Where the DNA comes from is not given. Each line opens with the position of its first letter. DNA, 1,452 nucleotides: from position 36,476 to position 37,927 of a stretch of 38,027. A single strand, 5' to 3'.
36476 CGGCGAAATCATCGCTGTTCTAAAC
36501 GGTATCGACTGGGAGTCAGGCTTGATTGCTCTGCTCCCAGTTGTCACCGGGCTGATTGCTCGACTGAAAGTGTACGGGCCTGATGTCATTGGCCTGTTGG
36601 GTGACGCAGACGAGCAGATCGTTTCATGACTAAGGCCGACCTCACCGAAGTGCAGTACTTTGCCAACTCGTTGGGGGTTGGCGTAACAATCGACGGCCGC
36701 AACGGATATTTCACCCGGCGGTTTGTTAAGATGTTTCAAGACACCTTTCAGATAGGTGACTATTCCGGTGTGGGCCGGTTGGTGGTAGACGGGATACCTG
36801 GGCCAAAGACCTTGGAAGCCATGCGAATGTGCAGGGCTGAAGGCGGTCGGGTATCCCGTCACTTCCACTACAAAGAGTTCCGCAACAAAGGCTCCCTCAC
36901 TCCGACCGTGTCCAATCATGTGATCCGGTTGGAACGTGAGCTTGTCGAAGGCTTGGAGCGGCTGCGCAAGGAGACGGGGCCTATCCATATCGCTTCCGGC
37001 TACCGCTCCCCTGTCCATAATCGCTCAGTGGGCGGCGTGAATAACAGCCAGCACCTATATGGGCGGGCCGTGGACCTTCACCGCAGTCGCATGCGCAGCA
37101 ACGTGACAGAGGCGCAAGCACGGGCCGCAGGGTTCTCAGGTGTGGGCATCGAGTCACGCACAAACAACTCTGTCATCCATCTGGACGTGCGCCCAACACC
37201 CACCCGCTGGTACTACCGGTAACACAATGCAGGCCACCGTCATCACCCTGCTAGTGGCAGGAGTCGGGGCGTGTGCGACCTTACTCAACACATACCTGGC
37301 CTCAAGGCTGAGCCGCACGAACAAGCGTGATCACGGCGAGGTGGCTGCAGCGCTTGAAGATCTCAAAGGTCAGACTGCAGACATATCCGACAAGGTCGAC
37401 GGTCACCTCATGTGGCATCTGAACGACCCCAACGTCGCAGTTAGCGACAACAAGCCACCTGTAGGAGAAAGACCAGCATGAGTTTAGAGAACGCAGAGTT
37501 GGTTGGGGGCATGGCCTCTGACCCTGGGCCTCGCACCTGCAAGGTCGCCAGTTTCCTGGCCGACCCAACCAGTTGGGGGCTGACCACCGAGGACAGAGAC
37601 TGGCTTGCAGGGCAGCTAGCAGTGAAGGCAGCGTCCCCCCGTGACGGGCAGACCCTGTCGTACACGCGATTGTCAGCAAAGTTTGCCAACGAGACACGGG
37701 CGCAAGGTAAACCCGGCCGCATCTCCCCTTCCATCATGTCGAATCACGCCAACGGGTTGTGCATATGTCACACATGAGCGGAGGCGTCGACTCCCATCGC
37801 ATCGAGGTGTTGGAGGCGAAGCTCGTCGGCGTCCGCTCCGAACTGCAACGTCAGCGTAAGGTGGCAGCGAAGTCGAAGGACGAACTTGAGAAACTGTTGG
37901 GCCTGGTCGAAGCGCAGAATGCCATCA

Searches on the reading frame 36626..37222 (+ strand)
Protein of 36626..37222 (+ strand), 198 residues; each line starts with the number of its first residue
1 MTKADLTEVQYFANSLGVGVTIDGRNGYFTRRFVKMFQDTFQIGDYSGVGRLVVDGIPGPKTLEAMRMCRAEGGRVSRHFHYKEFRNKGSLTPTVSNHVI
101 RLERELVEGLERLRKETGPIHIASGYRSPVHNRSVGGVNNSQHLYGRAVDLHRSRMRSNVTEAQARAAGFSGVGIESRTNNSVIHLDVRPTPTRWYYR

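Call 13: search_protein_families(library=phrogs, proteins=[window:36626-37222:+], max_evalue=0.01)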
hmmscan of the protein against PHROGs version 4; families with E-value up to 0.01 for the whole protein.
window:36626-37222:+ (198 aa): 6 families
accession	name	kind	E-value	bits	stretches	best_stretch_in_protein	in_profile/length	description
phrog_894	-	lysis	4.5e-26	92.7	1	53-197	21-175/389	endolysin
phrog_17373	-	other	3.7e-15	57.2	1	100-191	35-125/224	peptidase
phrog_2649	-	lysis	2.3e-09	38.5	1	125-193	62-132/261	endolysin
phrog_28234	-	lysis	5.7e-06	26.6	1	73-146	241-316/372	endolysin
phrog_25247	-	other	7.6e-05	23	1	120-188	439-503/520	peptidase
phrog_1493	-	lysis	0.001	19.3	1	3-88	247-328/394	endolysin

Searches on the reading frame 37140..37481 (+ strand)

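Call 13: search_protein_families(library=phrogs, proteins=[window:37140-37481:+], max_evalue=0.01)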
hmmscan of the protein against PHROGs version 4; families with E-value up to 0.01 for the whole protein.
window:37140-37481:+ (113 aa): 1 family
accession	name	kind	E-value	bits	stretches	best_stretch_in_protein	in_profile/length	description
phrog_32850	-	unknown function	0.002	19.7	1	32-96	3-69/73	-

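Call 34: search_protein_families(library=pfam, proteins=[window:37140-37481:+], max_evalue=0.05)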
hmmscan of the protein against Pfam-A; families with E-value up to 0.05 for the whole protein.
window:37140-37481:+ (113 aa): 0 families

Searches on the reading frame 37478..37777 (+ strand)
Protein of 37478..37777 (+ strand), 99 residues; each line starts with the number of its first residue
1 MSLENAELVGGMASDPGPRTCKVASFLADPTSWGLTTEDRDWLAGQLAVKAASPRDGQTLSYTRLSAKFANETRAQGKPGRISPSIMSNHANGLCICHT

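Call 13: search_protein_families(library=phrogs, proteins=[window:37478-37777:+], max_evalue=0.01)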
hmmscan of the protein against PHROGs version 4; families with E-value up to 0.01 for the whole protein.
window:37478-37777:+ (99 aa): 0 families

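Call 34: search_protein_families(library=pfam, proteins=[window:37478-37777:+], max_evalue=0.05)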
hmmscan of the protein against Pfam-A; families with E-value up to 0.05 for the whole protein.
window:37478-37777:+ (99 aa): 0 families

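Call 48: search_solved_structures(query=window:37478-37774:+, max_evalue=1)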
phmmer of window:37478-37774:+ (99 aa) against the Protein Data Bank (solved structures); distinct sequences matched with E-value up to 1: 0.

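Call 78: find_homologous_proteins(query=window:37478-37774:+, max_evalue=0.001)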
Query window:37478-37774:+ (99 aa): 4 proteins with E <= 0.001 among 6 candidates.
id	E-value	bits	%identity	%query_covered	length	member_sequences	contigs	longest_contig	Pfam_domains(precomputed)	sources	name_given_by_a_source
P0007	4.6e-60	218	99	100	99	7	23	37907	-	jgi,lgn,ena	jgi:hypothetical protein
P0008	1.6e-52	194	89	100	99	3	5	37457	-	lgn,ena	-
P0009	6.4e-46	172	79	100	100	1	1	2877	-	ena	-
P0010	1.1e-24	104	58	100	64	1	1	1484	-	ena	-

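Call 79: find_encoding_contigs(protein=P0008, flank=10000, max_places=6)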
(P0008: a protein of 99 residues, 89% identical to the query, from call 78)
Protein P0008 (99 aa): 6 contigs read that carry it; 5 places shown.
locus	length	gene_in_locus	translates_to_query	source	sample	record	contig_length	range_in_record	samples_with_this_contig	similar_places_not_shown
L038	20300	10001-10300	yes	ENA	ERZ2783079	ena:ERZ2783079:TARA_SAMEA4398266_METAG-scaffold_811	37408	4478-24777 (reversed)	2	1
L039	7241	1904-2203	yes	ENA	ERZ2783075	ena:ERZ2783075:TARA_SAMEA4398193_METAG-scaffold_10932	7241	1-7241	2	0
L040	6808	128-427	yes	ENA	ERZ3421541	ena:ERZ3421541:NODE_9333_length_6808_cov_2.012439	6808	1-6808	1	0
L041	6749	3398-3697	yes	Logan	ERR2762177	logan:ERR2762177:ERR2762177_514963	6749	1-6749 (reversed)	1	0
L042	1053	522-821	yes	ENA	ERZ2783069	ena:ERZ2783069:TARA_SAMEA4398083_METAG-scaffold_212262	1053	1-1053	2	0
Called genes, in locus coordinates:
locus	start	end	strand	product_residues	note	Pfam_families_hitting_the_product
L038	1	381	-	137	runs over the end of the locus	-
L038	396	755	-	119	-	-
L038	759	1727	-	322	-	PF22548:AEP-TOTE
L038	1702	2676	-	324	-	PF03796:DnaB_C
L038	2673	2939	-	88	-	-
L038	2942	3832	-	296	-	-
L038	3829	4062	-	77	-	-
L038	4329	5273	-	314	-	PF12705:PDDEXK_1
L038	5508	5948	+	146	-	-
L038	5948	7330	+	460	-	-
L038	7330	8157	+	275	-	-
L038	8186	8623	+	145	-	-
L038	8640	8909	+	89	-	-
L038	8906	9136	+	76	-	-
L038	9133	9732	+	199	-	PF08291:Peptidase_M15_3, PF05951:Peptidase_M15_2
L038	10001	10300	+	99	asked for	-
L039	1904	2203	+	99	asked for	-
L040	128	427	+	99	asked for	-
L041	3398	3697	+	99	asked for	-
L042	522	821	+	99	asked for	-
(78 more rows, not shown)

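Call 85: predict_structure(alignment_id=A5)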
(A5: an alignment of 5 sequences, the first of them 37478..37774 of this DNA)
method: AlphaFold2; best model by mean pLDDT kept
length: 99 residues; sequences in the alignment: 5
mean_pLDDT: 45.0   pTM: 0.35
mean pLDDT of the five models: 45.0, 44.3, 43.1, 42.6, 39.9
residues with pLDDT >= 90: 0; 70-90: 0; 50-70: 34; < 50: 65
segments of 3 or more residues with pLDDT < 50: 1-21, 48-68, 78-99
pLDDT, mean of each block of 10 residues (from residue 1): 35 38 54 60 55 38 47 50 41 31
secondary structure, 60 per line:
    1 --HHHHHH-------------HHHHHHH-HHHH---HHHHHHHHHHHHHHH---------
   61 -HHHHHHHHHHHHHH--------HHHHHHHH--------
elements in order: H3-8 H22-28 H30-33 H37-51 H62-75 H84-91

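Call 94: search_protein_families(library=ncbifam, proteins=[window:37478-37774:+], max_evalue=0.01)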
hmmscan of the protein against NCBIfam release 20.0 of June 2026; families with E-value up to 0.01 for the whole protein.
window:37478-37774:+ (99 aa): 0 families
